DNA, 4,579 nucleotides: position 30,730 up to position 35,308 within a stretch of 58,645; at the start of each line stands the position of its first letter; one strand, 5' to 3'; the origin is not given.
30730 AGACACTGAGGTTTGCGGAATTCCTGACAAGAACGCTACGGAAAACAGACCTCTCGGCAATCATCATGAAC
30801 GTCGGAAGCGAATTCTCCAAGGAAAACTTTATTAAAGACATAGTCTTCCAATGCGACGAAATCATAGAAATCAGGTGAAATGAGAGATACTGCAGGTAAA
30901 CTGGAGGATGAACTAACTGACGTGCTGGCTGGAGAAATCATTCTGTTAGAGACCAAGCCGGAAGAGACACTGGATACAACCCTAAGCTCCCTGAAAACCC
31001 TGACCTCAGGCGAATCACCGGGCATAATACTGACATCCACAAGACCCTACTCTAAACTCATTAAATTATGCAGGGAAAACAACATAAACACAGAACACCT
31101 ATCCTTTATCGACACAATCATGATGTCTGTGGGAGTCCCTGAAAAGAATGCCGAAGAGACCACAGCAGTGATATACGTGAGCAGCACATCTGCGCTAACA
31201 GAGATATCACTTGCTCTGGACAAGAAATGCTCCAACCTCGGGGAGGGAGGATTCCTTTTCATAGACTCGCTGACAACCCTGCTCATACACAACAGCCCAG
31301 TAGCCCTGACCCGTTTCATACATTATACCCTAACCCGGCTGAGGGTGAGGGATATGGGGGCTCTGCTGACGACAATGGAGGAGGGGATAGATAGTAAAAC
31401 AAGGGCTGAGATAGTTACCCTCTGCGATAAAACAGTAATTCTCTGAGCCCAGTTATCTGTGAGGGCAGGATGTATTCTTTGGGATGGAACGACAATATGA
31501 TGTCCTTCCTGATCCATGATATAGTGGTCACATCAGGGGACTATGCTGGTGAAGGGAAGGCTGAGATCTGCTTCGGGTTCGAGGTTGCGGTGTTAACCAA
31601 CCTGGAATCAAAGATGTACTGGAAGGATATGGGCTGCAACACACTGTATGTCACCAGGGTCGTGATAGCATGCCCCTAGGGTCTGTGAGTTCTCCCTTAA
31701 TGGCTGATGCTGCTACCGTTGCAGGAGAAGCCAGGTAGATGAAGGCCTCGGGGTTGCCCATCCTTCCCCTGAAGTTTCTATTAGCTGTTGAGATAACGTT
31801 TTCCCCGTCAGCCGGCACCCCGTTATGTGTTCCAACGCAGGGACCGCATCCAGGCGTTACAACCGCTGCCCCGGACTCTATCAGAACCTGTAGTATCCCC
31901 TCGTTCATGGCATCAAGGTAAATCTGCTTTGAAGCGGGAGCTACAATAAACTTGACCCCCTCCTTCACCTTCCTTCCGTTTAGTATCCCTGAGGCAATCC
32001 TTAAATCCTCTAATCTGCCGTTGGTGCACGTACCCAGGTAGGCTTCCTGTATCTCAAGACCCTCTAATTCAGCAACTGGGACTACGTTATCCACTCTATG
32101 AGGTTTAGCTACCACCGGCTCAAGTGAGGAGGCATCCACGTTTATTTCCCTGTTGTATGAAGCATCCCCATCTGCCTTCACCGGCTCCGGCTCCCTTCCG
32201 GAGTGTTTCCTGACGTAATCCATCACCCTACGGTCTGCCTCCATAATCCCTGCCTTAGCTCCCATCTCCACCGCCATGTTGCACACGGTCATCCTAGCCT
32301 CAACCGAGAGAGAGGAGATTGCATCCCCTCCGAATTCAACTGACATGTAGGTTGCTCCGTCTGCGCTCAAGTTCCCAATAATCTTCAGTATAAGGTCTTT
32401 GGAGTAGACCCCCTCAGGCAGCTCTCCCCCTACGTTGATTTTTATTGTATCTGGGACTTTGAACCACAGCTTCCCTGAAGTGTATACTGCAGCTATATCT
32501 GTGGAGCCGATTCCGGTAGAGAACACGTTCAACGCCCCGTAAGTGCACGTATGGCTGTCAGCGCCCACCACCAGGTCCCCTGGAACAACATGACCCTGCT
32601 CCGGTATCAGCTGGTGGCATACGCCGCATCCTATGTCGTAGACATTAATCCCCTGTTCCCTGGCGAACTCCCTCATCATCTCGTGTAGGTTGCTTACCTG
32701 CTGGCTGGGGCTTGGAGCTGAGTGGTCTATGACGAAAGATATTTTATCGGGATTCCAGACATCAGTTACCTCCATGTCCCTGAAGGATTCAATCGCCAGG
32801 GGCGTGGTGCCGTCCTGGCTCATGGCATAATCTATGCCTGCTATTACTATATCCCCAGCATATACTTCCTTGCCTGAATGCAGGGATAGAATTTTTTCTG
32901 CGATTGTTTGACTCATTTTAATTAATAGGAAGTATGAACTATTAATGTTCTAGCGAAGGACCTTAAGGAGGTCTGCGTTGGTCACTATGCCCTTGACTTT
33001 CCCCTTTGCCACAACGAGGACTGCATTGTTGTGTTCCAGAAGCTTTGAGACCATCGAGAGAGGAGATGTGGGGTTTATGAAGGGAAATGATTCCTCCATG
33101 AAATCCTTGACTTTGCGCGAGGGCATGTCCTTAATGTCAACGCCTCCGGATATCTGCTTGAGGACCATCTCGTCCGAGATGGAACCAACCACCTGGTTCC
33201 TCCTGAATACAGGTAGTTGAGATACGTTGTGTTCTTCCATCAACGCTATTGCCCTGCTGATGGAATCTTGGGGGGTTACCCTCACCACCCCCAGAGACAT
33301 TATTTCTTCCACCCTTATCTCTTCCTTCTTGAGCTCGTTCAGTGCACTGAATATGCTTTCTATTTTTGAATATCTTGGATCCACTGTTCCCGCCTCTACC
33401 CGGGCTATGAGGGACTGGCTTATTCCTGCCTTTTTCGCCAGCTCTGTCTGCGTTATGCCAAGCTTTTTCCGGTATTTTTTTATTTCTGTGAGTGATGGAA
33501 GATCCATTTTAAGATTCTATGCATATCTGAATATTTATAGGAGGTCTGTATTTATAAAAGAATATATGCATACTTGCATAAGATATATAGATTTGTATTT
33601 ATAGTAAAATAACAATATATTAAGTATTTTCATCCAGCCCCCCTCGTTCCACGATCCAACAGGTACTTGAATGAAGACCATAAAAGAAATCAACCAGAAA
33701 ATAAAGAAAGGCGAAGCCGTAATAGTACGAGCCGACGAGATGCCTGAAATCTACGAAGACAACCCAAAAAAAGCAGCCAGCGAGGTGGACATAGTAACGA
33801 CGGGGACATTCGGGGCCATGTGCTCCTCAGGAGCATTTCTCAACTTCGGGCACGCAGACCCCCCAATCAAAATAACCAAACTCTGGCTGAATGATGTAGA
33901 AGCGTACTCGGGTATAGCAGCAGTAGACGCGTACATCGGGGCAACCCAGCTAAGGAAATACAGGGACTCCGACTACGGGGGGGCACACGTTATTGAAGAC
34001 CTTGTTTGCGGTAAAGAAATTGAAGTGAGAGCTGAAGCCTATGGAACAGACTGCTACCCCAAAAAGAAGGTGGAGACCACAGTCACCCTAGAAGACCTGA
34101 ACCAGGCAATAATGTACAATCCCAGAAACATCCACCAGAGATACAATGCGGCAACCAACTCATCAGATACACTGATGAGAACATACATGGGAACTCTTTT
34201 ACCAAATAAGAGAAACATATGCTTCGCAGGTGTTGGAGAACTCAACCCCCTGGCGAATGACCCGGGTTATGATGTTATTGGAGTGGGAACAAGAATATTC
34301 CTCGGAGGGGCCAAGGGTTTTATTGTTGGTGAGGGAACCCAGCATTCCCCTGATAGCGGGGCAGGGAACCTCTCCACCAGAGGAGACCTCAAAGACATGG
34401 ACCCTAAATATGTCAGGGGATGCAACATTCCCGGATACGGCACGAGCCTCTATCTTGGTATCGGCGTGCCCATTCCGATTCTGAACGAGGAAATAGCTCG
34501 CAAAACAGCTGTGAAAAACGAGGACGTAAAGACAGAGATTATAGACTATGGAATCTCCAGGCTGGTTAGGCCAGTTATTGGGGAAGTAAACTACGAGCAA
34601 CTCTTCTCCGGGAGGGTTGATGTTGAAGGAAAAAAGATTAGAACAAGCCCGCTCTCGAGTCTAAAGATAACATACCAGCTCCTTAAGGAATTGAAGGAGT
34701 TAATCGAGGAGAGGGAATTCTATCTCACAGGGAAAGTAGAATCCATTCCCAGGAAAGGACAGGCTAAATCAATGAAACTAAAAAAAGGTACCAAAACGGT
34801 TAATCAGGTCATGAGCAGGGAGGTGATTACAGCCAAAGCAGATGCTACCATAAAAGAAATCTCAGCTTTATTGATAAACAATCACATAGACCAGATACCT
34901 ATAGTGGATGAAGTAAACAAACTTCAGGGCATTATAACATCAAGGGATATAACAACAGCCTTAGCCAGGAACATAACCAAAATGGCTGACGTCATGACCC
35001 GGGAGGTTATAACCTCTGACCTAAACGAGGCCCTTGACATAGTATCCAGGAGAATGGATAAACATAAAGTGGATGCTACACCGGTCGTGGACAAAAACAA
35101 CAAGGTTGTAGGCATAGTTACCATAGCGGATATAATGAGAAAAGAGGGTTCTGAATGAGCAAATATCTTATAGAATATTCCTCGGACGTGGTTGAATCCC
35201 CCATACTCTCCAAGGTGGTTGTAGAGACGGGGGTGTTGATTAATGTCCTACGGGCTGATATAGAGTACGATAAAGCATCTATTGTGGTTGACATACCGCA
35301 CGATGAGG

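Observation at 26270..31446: KaiC-centred signalling island whose receptor has no conventional output domain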

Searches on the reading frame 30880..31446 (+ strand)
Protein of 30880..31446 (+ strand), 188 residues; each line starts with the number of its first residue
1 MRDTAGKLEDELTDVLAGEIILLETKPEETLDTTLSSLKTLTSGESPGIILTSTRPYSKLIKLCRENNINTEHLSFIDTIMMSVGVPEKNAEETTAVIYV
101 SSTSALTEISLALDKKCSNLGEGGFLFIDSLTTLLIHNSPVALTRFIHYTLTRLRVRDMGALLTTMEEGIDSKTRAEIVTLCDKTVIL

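Call 3: search_protein_families(library=pfam, proteins=[window:30880-31446:+], max_evalue=0.1)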
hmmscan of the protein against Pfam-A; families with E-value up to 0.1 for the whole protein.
window:30880-31446:+ (188 aa): 2 families
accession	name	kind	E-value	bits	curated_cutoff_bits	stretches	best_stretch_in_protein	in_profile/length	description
PF24336.1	DUF7504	-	3.7e-08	34.5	27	1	27-186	11-177/179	Family of unknown function (DUF7504)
PF06745.19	ATPase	-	0.0035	17.2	26.6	1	45-187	48-186/231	KaiC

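Call 4: search_protein_families(library=ncbifam, proteins=[window:30880-31446:+], max_evalue=0.1)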
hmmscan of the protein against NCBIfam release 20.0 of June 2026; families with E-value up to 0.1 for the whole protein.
window:30880-31446:+ (188 aa): 0 families

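Call 11: find_homologous_proteins(query=window:30880-31446:+, max_evalue=0.001)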
Query window:30880-31446:+ (188 aa): 6 proteins with E <= 0.001 among 410 candidates.
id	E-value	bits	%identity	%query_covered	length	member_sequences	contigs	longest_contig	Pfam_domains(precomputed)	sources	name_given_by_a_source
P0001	1.4e-111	388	100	100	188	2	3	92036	PF24336.2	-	-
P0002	4.2e-95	334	86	100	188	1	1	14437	PF24336.2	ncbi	-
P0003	2.6e-68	247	66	99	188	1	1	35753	PF24336.2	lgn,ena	-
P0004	1.3e-66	242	62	99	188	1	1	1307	PF24336.2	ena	-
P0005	1.3e-55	206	54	100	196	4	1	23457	-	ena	-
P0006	8.0e-42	161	62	73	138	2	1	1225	-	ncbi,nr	ncbi:MAG: hypothetical protein KAU03_03660, partial [Candidatus Altiarchaeales archaeon]|nr:hypothet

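Call 12: find_encoding_contigs(protein=P0003, flank=8000, max_places=3)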
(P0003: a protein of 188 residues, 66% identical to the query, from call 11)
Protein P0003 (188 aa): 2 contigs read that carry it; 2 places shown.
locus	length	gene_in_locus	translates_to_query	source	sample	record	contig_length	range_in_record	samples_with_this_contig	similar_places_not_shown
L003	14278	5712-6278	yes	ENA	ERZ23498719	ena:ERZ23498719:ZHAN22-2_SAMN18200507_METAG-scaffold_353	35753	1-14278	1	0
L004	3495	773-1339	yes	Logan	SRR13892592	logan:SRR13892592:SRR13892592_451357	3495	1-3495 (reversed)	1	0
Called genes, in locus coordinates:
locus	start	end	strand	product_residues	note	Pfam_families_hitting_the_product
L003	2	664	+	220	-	?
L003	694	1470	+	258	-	PF00149:Metallophos, PF12850:Metallophos_2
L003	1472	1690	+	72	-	PF01106:NifU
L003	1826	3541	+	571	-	PF00154:RecA_N (faint), PF03796:DnaB_C (faint), PF05625:PAXNEB (faint), PF06745:ATPase, PF13481:AAA_25 (weak), PF23442:DUF7125 (weak), PF06745:ATPase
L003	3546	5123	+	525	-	PF02743:dCache_1, PF00672:HAMP, PF00989:PAS, PF08448:PAS_4, PF24820:Diguanyl_cycl_sensor (weak), PF13426:PAS_9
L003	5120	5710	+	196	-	PF06745:ATPase (weak)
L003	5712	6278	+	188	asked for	PF24336:DUF7504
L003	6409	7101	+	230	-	PF02811:PHP, PF13263:PHP_C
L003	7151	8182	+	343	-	PF01118:Semialdhyde_dh, PF02774:Semialdhyde_dhC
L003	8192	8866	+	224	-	PF01694:Rhomboid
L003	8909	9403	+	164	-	PF13404:HTH_AsnC-type, PF13412:HTH_24, PF01037:AsnC_trans_reg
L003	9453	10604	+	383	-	PF00155:Aminotran_1_2, PF00266:Aminotran_5 (faint), PF01053:Cys_Met_Meta_PP (weak), PF01041:DegT_DnrJ_EryC1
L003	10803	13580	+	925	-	PF00133:tRNA-synt_1, PF01406:tRNA-synt_1e (faint), PF01921:tRNA-synt_1f (faint), PF09334:tRNA-synt_1g, PF13603:tRNA-synt_1_2, PF09334:tRNA-synt_1g, PF08264:Anticodon_1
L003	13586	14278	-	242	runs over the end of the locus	-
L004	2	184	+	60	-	?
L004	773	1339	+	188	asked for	PF24336:DUF7504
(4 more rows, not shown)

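Call 13: find_encoding_contigs(protein=P0005, flank=8000, max_places=3)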
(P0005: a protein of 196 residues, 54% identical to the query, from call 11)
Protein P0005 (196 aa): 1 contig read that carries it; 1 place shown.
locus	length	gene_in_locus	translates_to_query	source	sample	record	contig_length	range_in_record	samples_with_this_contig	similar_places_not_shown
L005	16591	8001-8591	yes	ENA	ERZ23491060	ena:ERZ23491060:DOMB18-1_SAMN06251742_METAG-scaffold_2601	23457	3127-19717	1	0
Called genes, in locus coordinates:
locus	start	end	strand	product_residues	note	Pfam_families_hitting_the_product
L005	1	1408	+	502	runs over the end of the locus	PF00437:T2SSE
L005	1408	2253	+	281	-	PF00482:T2SSF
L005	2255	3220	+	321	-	PF00482:T2SSF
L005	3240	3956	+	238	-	PF13481:AAA_25, PF06745:ATPase, PF23442:DUF7125 (weak)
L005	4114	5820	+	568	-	PF00154:RecA_N (faint), PF03796:DnaB_C (faint), PF05625:PAXNEB (faint), PF06745:ATPase, PF13481:AAA_25 (weak), PF23442:DUF7125 (weak), PF06745:ATPase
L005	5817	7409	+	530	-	PF02743:dCache_1, PF00672:HAMP, PF00989:PAS, PF13188:PAS_8, PF13426:PAS_9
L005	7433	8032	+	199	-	-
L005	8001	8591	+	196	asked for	-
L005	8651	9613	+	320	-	-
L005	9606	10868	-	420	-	PF00330:Aconitase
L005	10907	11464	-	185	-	PF01381:HTH_3, PF12844:HTH_19 (weak), PF13560:HTH_31, PF00571:CBS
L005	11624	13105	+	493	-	PF01837:HcyBio, PF00571:CBS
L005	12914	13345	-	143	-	-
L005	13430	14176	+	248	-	PF27030:AbpE_bact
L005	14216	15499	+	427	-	-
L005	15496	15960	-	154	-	-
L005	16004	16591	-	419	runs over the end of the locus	PF01979:Amidohydro_1, PF07969:Amidohydro_3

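Call 25: search_solved_structures(query=A2, max_evalue=10, show_alignments=2)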
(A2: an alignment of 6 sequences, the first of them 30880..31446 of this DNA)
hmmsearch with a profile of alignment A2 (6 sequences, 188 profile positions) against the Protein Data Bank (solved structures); distinct sequences matched with E-value up to 10: 1.
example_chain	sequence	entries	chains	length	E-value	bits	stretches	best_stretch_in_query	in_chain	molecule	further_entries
7uy8_D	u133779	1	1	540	0.79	12.6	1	109-174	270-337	Eukaryotic-type DNA primase, large subunit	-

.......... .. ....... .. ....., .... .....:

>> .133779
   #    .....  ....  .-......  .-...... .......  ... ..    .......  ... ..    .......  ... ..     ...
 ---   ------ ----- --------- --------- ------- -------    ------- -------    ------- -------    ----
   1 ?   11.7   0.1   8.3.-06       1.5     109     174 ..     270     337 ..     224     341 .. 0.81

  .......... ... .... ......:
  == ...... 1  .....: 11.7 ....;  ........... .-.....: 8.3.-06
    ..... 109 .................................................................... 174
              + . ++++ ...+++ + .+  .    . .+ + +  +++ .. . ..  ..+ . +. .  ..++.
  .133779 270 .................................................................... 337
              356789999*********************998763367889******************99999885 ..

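Call 35: predict_structure(alignment_id=A2)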
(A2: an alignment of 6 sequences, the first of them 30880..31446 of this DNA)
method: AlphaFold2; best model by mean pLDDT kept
length: 188 residues; sequences in the alignment: 6
mean_pLDDT: 61.8   pTM: 0.63
mean pLDDT of the five models: 61.8, 53.0, 52.5, 44.8, 44.7
residues with pLDDT >= 90: 0; 70-90: 51; 50-70: 101; < 50: 36
segments of 3 or more residues with pLDDT < 50: 81-103, 132-134, 155-159
pLDDT, mean of each block of 10 residues (from residue 1): 61 66 70 78 75 60 77 68 33 43 54 66 69 50 63 52 56 66 68
secondary structure, 60 per line:
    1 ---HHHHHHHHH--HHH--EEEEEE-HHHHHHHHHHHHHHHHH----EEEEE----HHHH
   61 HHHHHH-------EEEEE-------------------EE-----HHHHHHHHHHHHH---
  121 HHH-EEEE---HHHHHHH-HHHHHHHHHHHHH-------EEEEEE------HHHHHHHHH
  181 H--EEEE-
elements in order: H4-12 E20-25 H27-43 E48-52 H57-66 E74-78 H105-117 E125-128 H132-138 H140-152 E160-165 H172-181 E184-187

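Call 39: search_protein_families(library=pfam, proteins=[L005:8651-9613:+], max_evalue=0.01)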
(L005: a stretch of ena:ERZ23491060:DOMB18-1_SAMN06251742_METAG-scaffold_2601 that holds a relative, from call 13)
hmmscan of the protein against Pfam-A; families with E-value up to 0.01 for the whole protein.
L005:8651-9613:+ (320 aa): 0 families

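Call 41: fold_search(model_id=the predicted structure, library=pdb)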
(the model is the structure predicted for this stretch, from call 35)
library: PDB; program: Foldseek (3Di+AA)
matches with E <= 10: 1785; with E <= 0.001: 217
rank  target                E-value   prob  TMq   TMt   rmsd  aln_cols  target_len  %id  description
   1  4yds                  9.8e-06  1.00  0.62  0.53   5.4       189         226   14  FlaH from Sulfolobus acidocaldarius with ATP and Mg-Ion (released 2015-11-11)
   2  4o0m_C                1.7e-05  1.00  0.60  0.27   5.0       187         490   17  Crystal structure of T. Elongatus BP-1 Clock Protein KaiC (released 2014-05-14)
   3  4o0m_B                2.7e-05  1.00  0.59  0.26   5.0       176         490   16  Crystal structure of T. Elongatus BP-1 Clock Protein KaiC (released 2014-05-14)
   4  3k0a_D                2.9e-05  1.00  0.56  0.25   7.4       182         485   16  Crystal structure of the phosphorylation-site mutant S431A of the KaiC circadian clock protein (released 2010-03-31)
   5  8dba_A                3.2e-05  1.00  0.59  0.25   4.5       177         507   16  Crystal structure of dodecameric KaiC (released 2023-03-22)
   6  4dug_A                3.5e-05  1.00  0.62  0.26   4.5       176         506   16  Crystal Structure of Circadian Clock Protein KaiC E318A Mutant (released 2012-03-14)
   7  2dr3_A                3.9e-05  1.00  0.66  0.55   4.1       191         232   15  Crystal Structure of RecA superfamily ATPase PH0284 from Pyrococcus horikoshii OT3 (released 2006-12-06)
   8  7s65_B                3.9e-05  1.00  0.62  0.29   4.7       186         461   13  Compressed conformation of nighttime state KaiC (released 2021-09-22)
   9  3k0e_E                4.2e-05  1.00  0.60  0.26   5.0       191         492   16  Crystal structure of the phosphorylation-site mutant T426N of the KaiC circadian clock protein (released 2010-03-31)
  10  7dy1_A                4.4e-05  1.00  0.64  0.30   4.7       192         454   17  Crystal Structure of Cyanobacterial Circadian Clock Protein KaiC (released 2022-05-18)
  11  8fwi_A                4.4e-05  1.00  0.56  0.22   4.2       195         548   13  Structure of dodecameric KaiC-RS-S413E/S414E solved by cryo-EM (released 2023-03-22)
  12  7v3x_S                5.4e-05  1.00  0.56  0.27   6.2       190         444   12  Crystal Structure of Cyanobacterial Circadian Clock Protein KaiC (released 2022-04-27)
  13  3k0a_B                5.7e-05  1.00  0.61  0.27   4.4       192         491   15  Crystal structure of the phosphorylation-site mutant S431A of the KaiC circadian clock protein (released 2010-03-31)
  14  3k0f_E                5.7e-05  1.00  0.62  0.27   4.7       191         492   14  Crystal structure of the phosphorylation-site double mutant T426A/T432A of the KaiC circadian clock protein (released 2010-03-31)
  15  4o0m_A                5.7e-05  1.00  0.59  0.26   5.9       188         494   17  Crystal structure of T. Elongatus BP-1 Clock Protein KaiC (released 2014-05-14)
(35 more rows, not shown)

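Call 86: search_protein_families(library=padloc, proteins=[window:30880-31446:+], max_evalue=0.01)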
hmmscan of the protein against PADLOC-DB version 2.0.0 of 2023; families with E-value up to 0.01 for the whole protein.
window:30880-31446:+ (188 aa): 0 families

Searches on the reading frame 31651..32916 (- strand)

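Call 82: search_protein_families(library=pfam, proteins=[window:31651-32916:-], max_evalue=0.00001)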
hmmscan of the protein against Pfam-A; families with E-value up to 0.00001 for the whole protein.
window:31651-32916:- (421 aa): 1 family
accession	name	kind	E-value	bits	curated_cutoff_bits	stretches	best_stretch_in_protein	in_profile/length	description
PF00330.25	Aconitase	-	2.3e-106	357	28.7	2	7-283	1-305/463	Aconitase family (aconitate hydratase)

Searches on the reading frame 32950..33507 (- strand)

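Call 82: search_protein_families(library=pfam, proteins=[window:32950-33507:-], max_evalue=0.00001)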
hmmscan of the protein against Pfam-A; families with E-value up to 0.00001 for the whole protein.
window:32950-33507:- (185 aa): 4 families
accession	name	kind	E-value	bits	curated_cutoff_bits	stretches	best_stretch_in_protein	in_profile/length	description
PF00571.33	CBS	-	2e-21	76.5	24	2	66-120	1-56/57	CBS domain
PF01381.28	HTH_3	-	2.7e-13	50.2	23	1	9-57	1-49/55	Helix-turn-helix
PF13560.12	HTH_31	-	1.7e-08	35.1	27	1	8-56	5-54/64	Helix-turn-helix domain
PF12844.13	HTH_19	-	5.9e-07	29.7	30.2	1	9-62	4-57/64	Helix-turn-helix domain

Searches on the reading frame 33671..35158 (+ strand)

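Call 82: search_protein_families(library=pfam, proteins=[window:33671-35158:+], max_evalue=0.00001)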
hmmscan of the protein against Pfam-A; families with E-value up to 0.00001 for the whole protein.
window:33671-35158:+ (495 aa): 2 families
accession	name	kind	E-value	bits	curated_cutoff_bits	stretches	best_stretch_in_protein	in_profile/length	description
PF01837.22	HcyBio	-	1.4e-136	455.5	26.2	1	16-352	1-349/349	Homocysteine biosynthesis enzyme, sulfur-incorporation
PF00571.33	CBS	-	4.7e-25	88.1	24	2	377-432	1-56/57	CBS domain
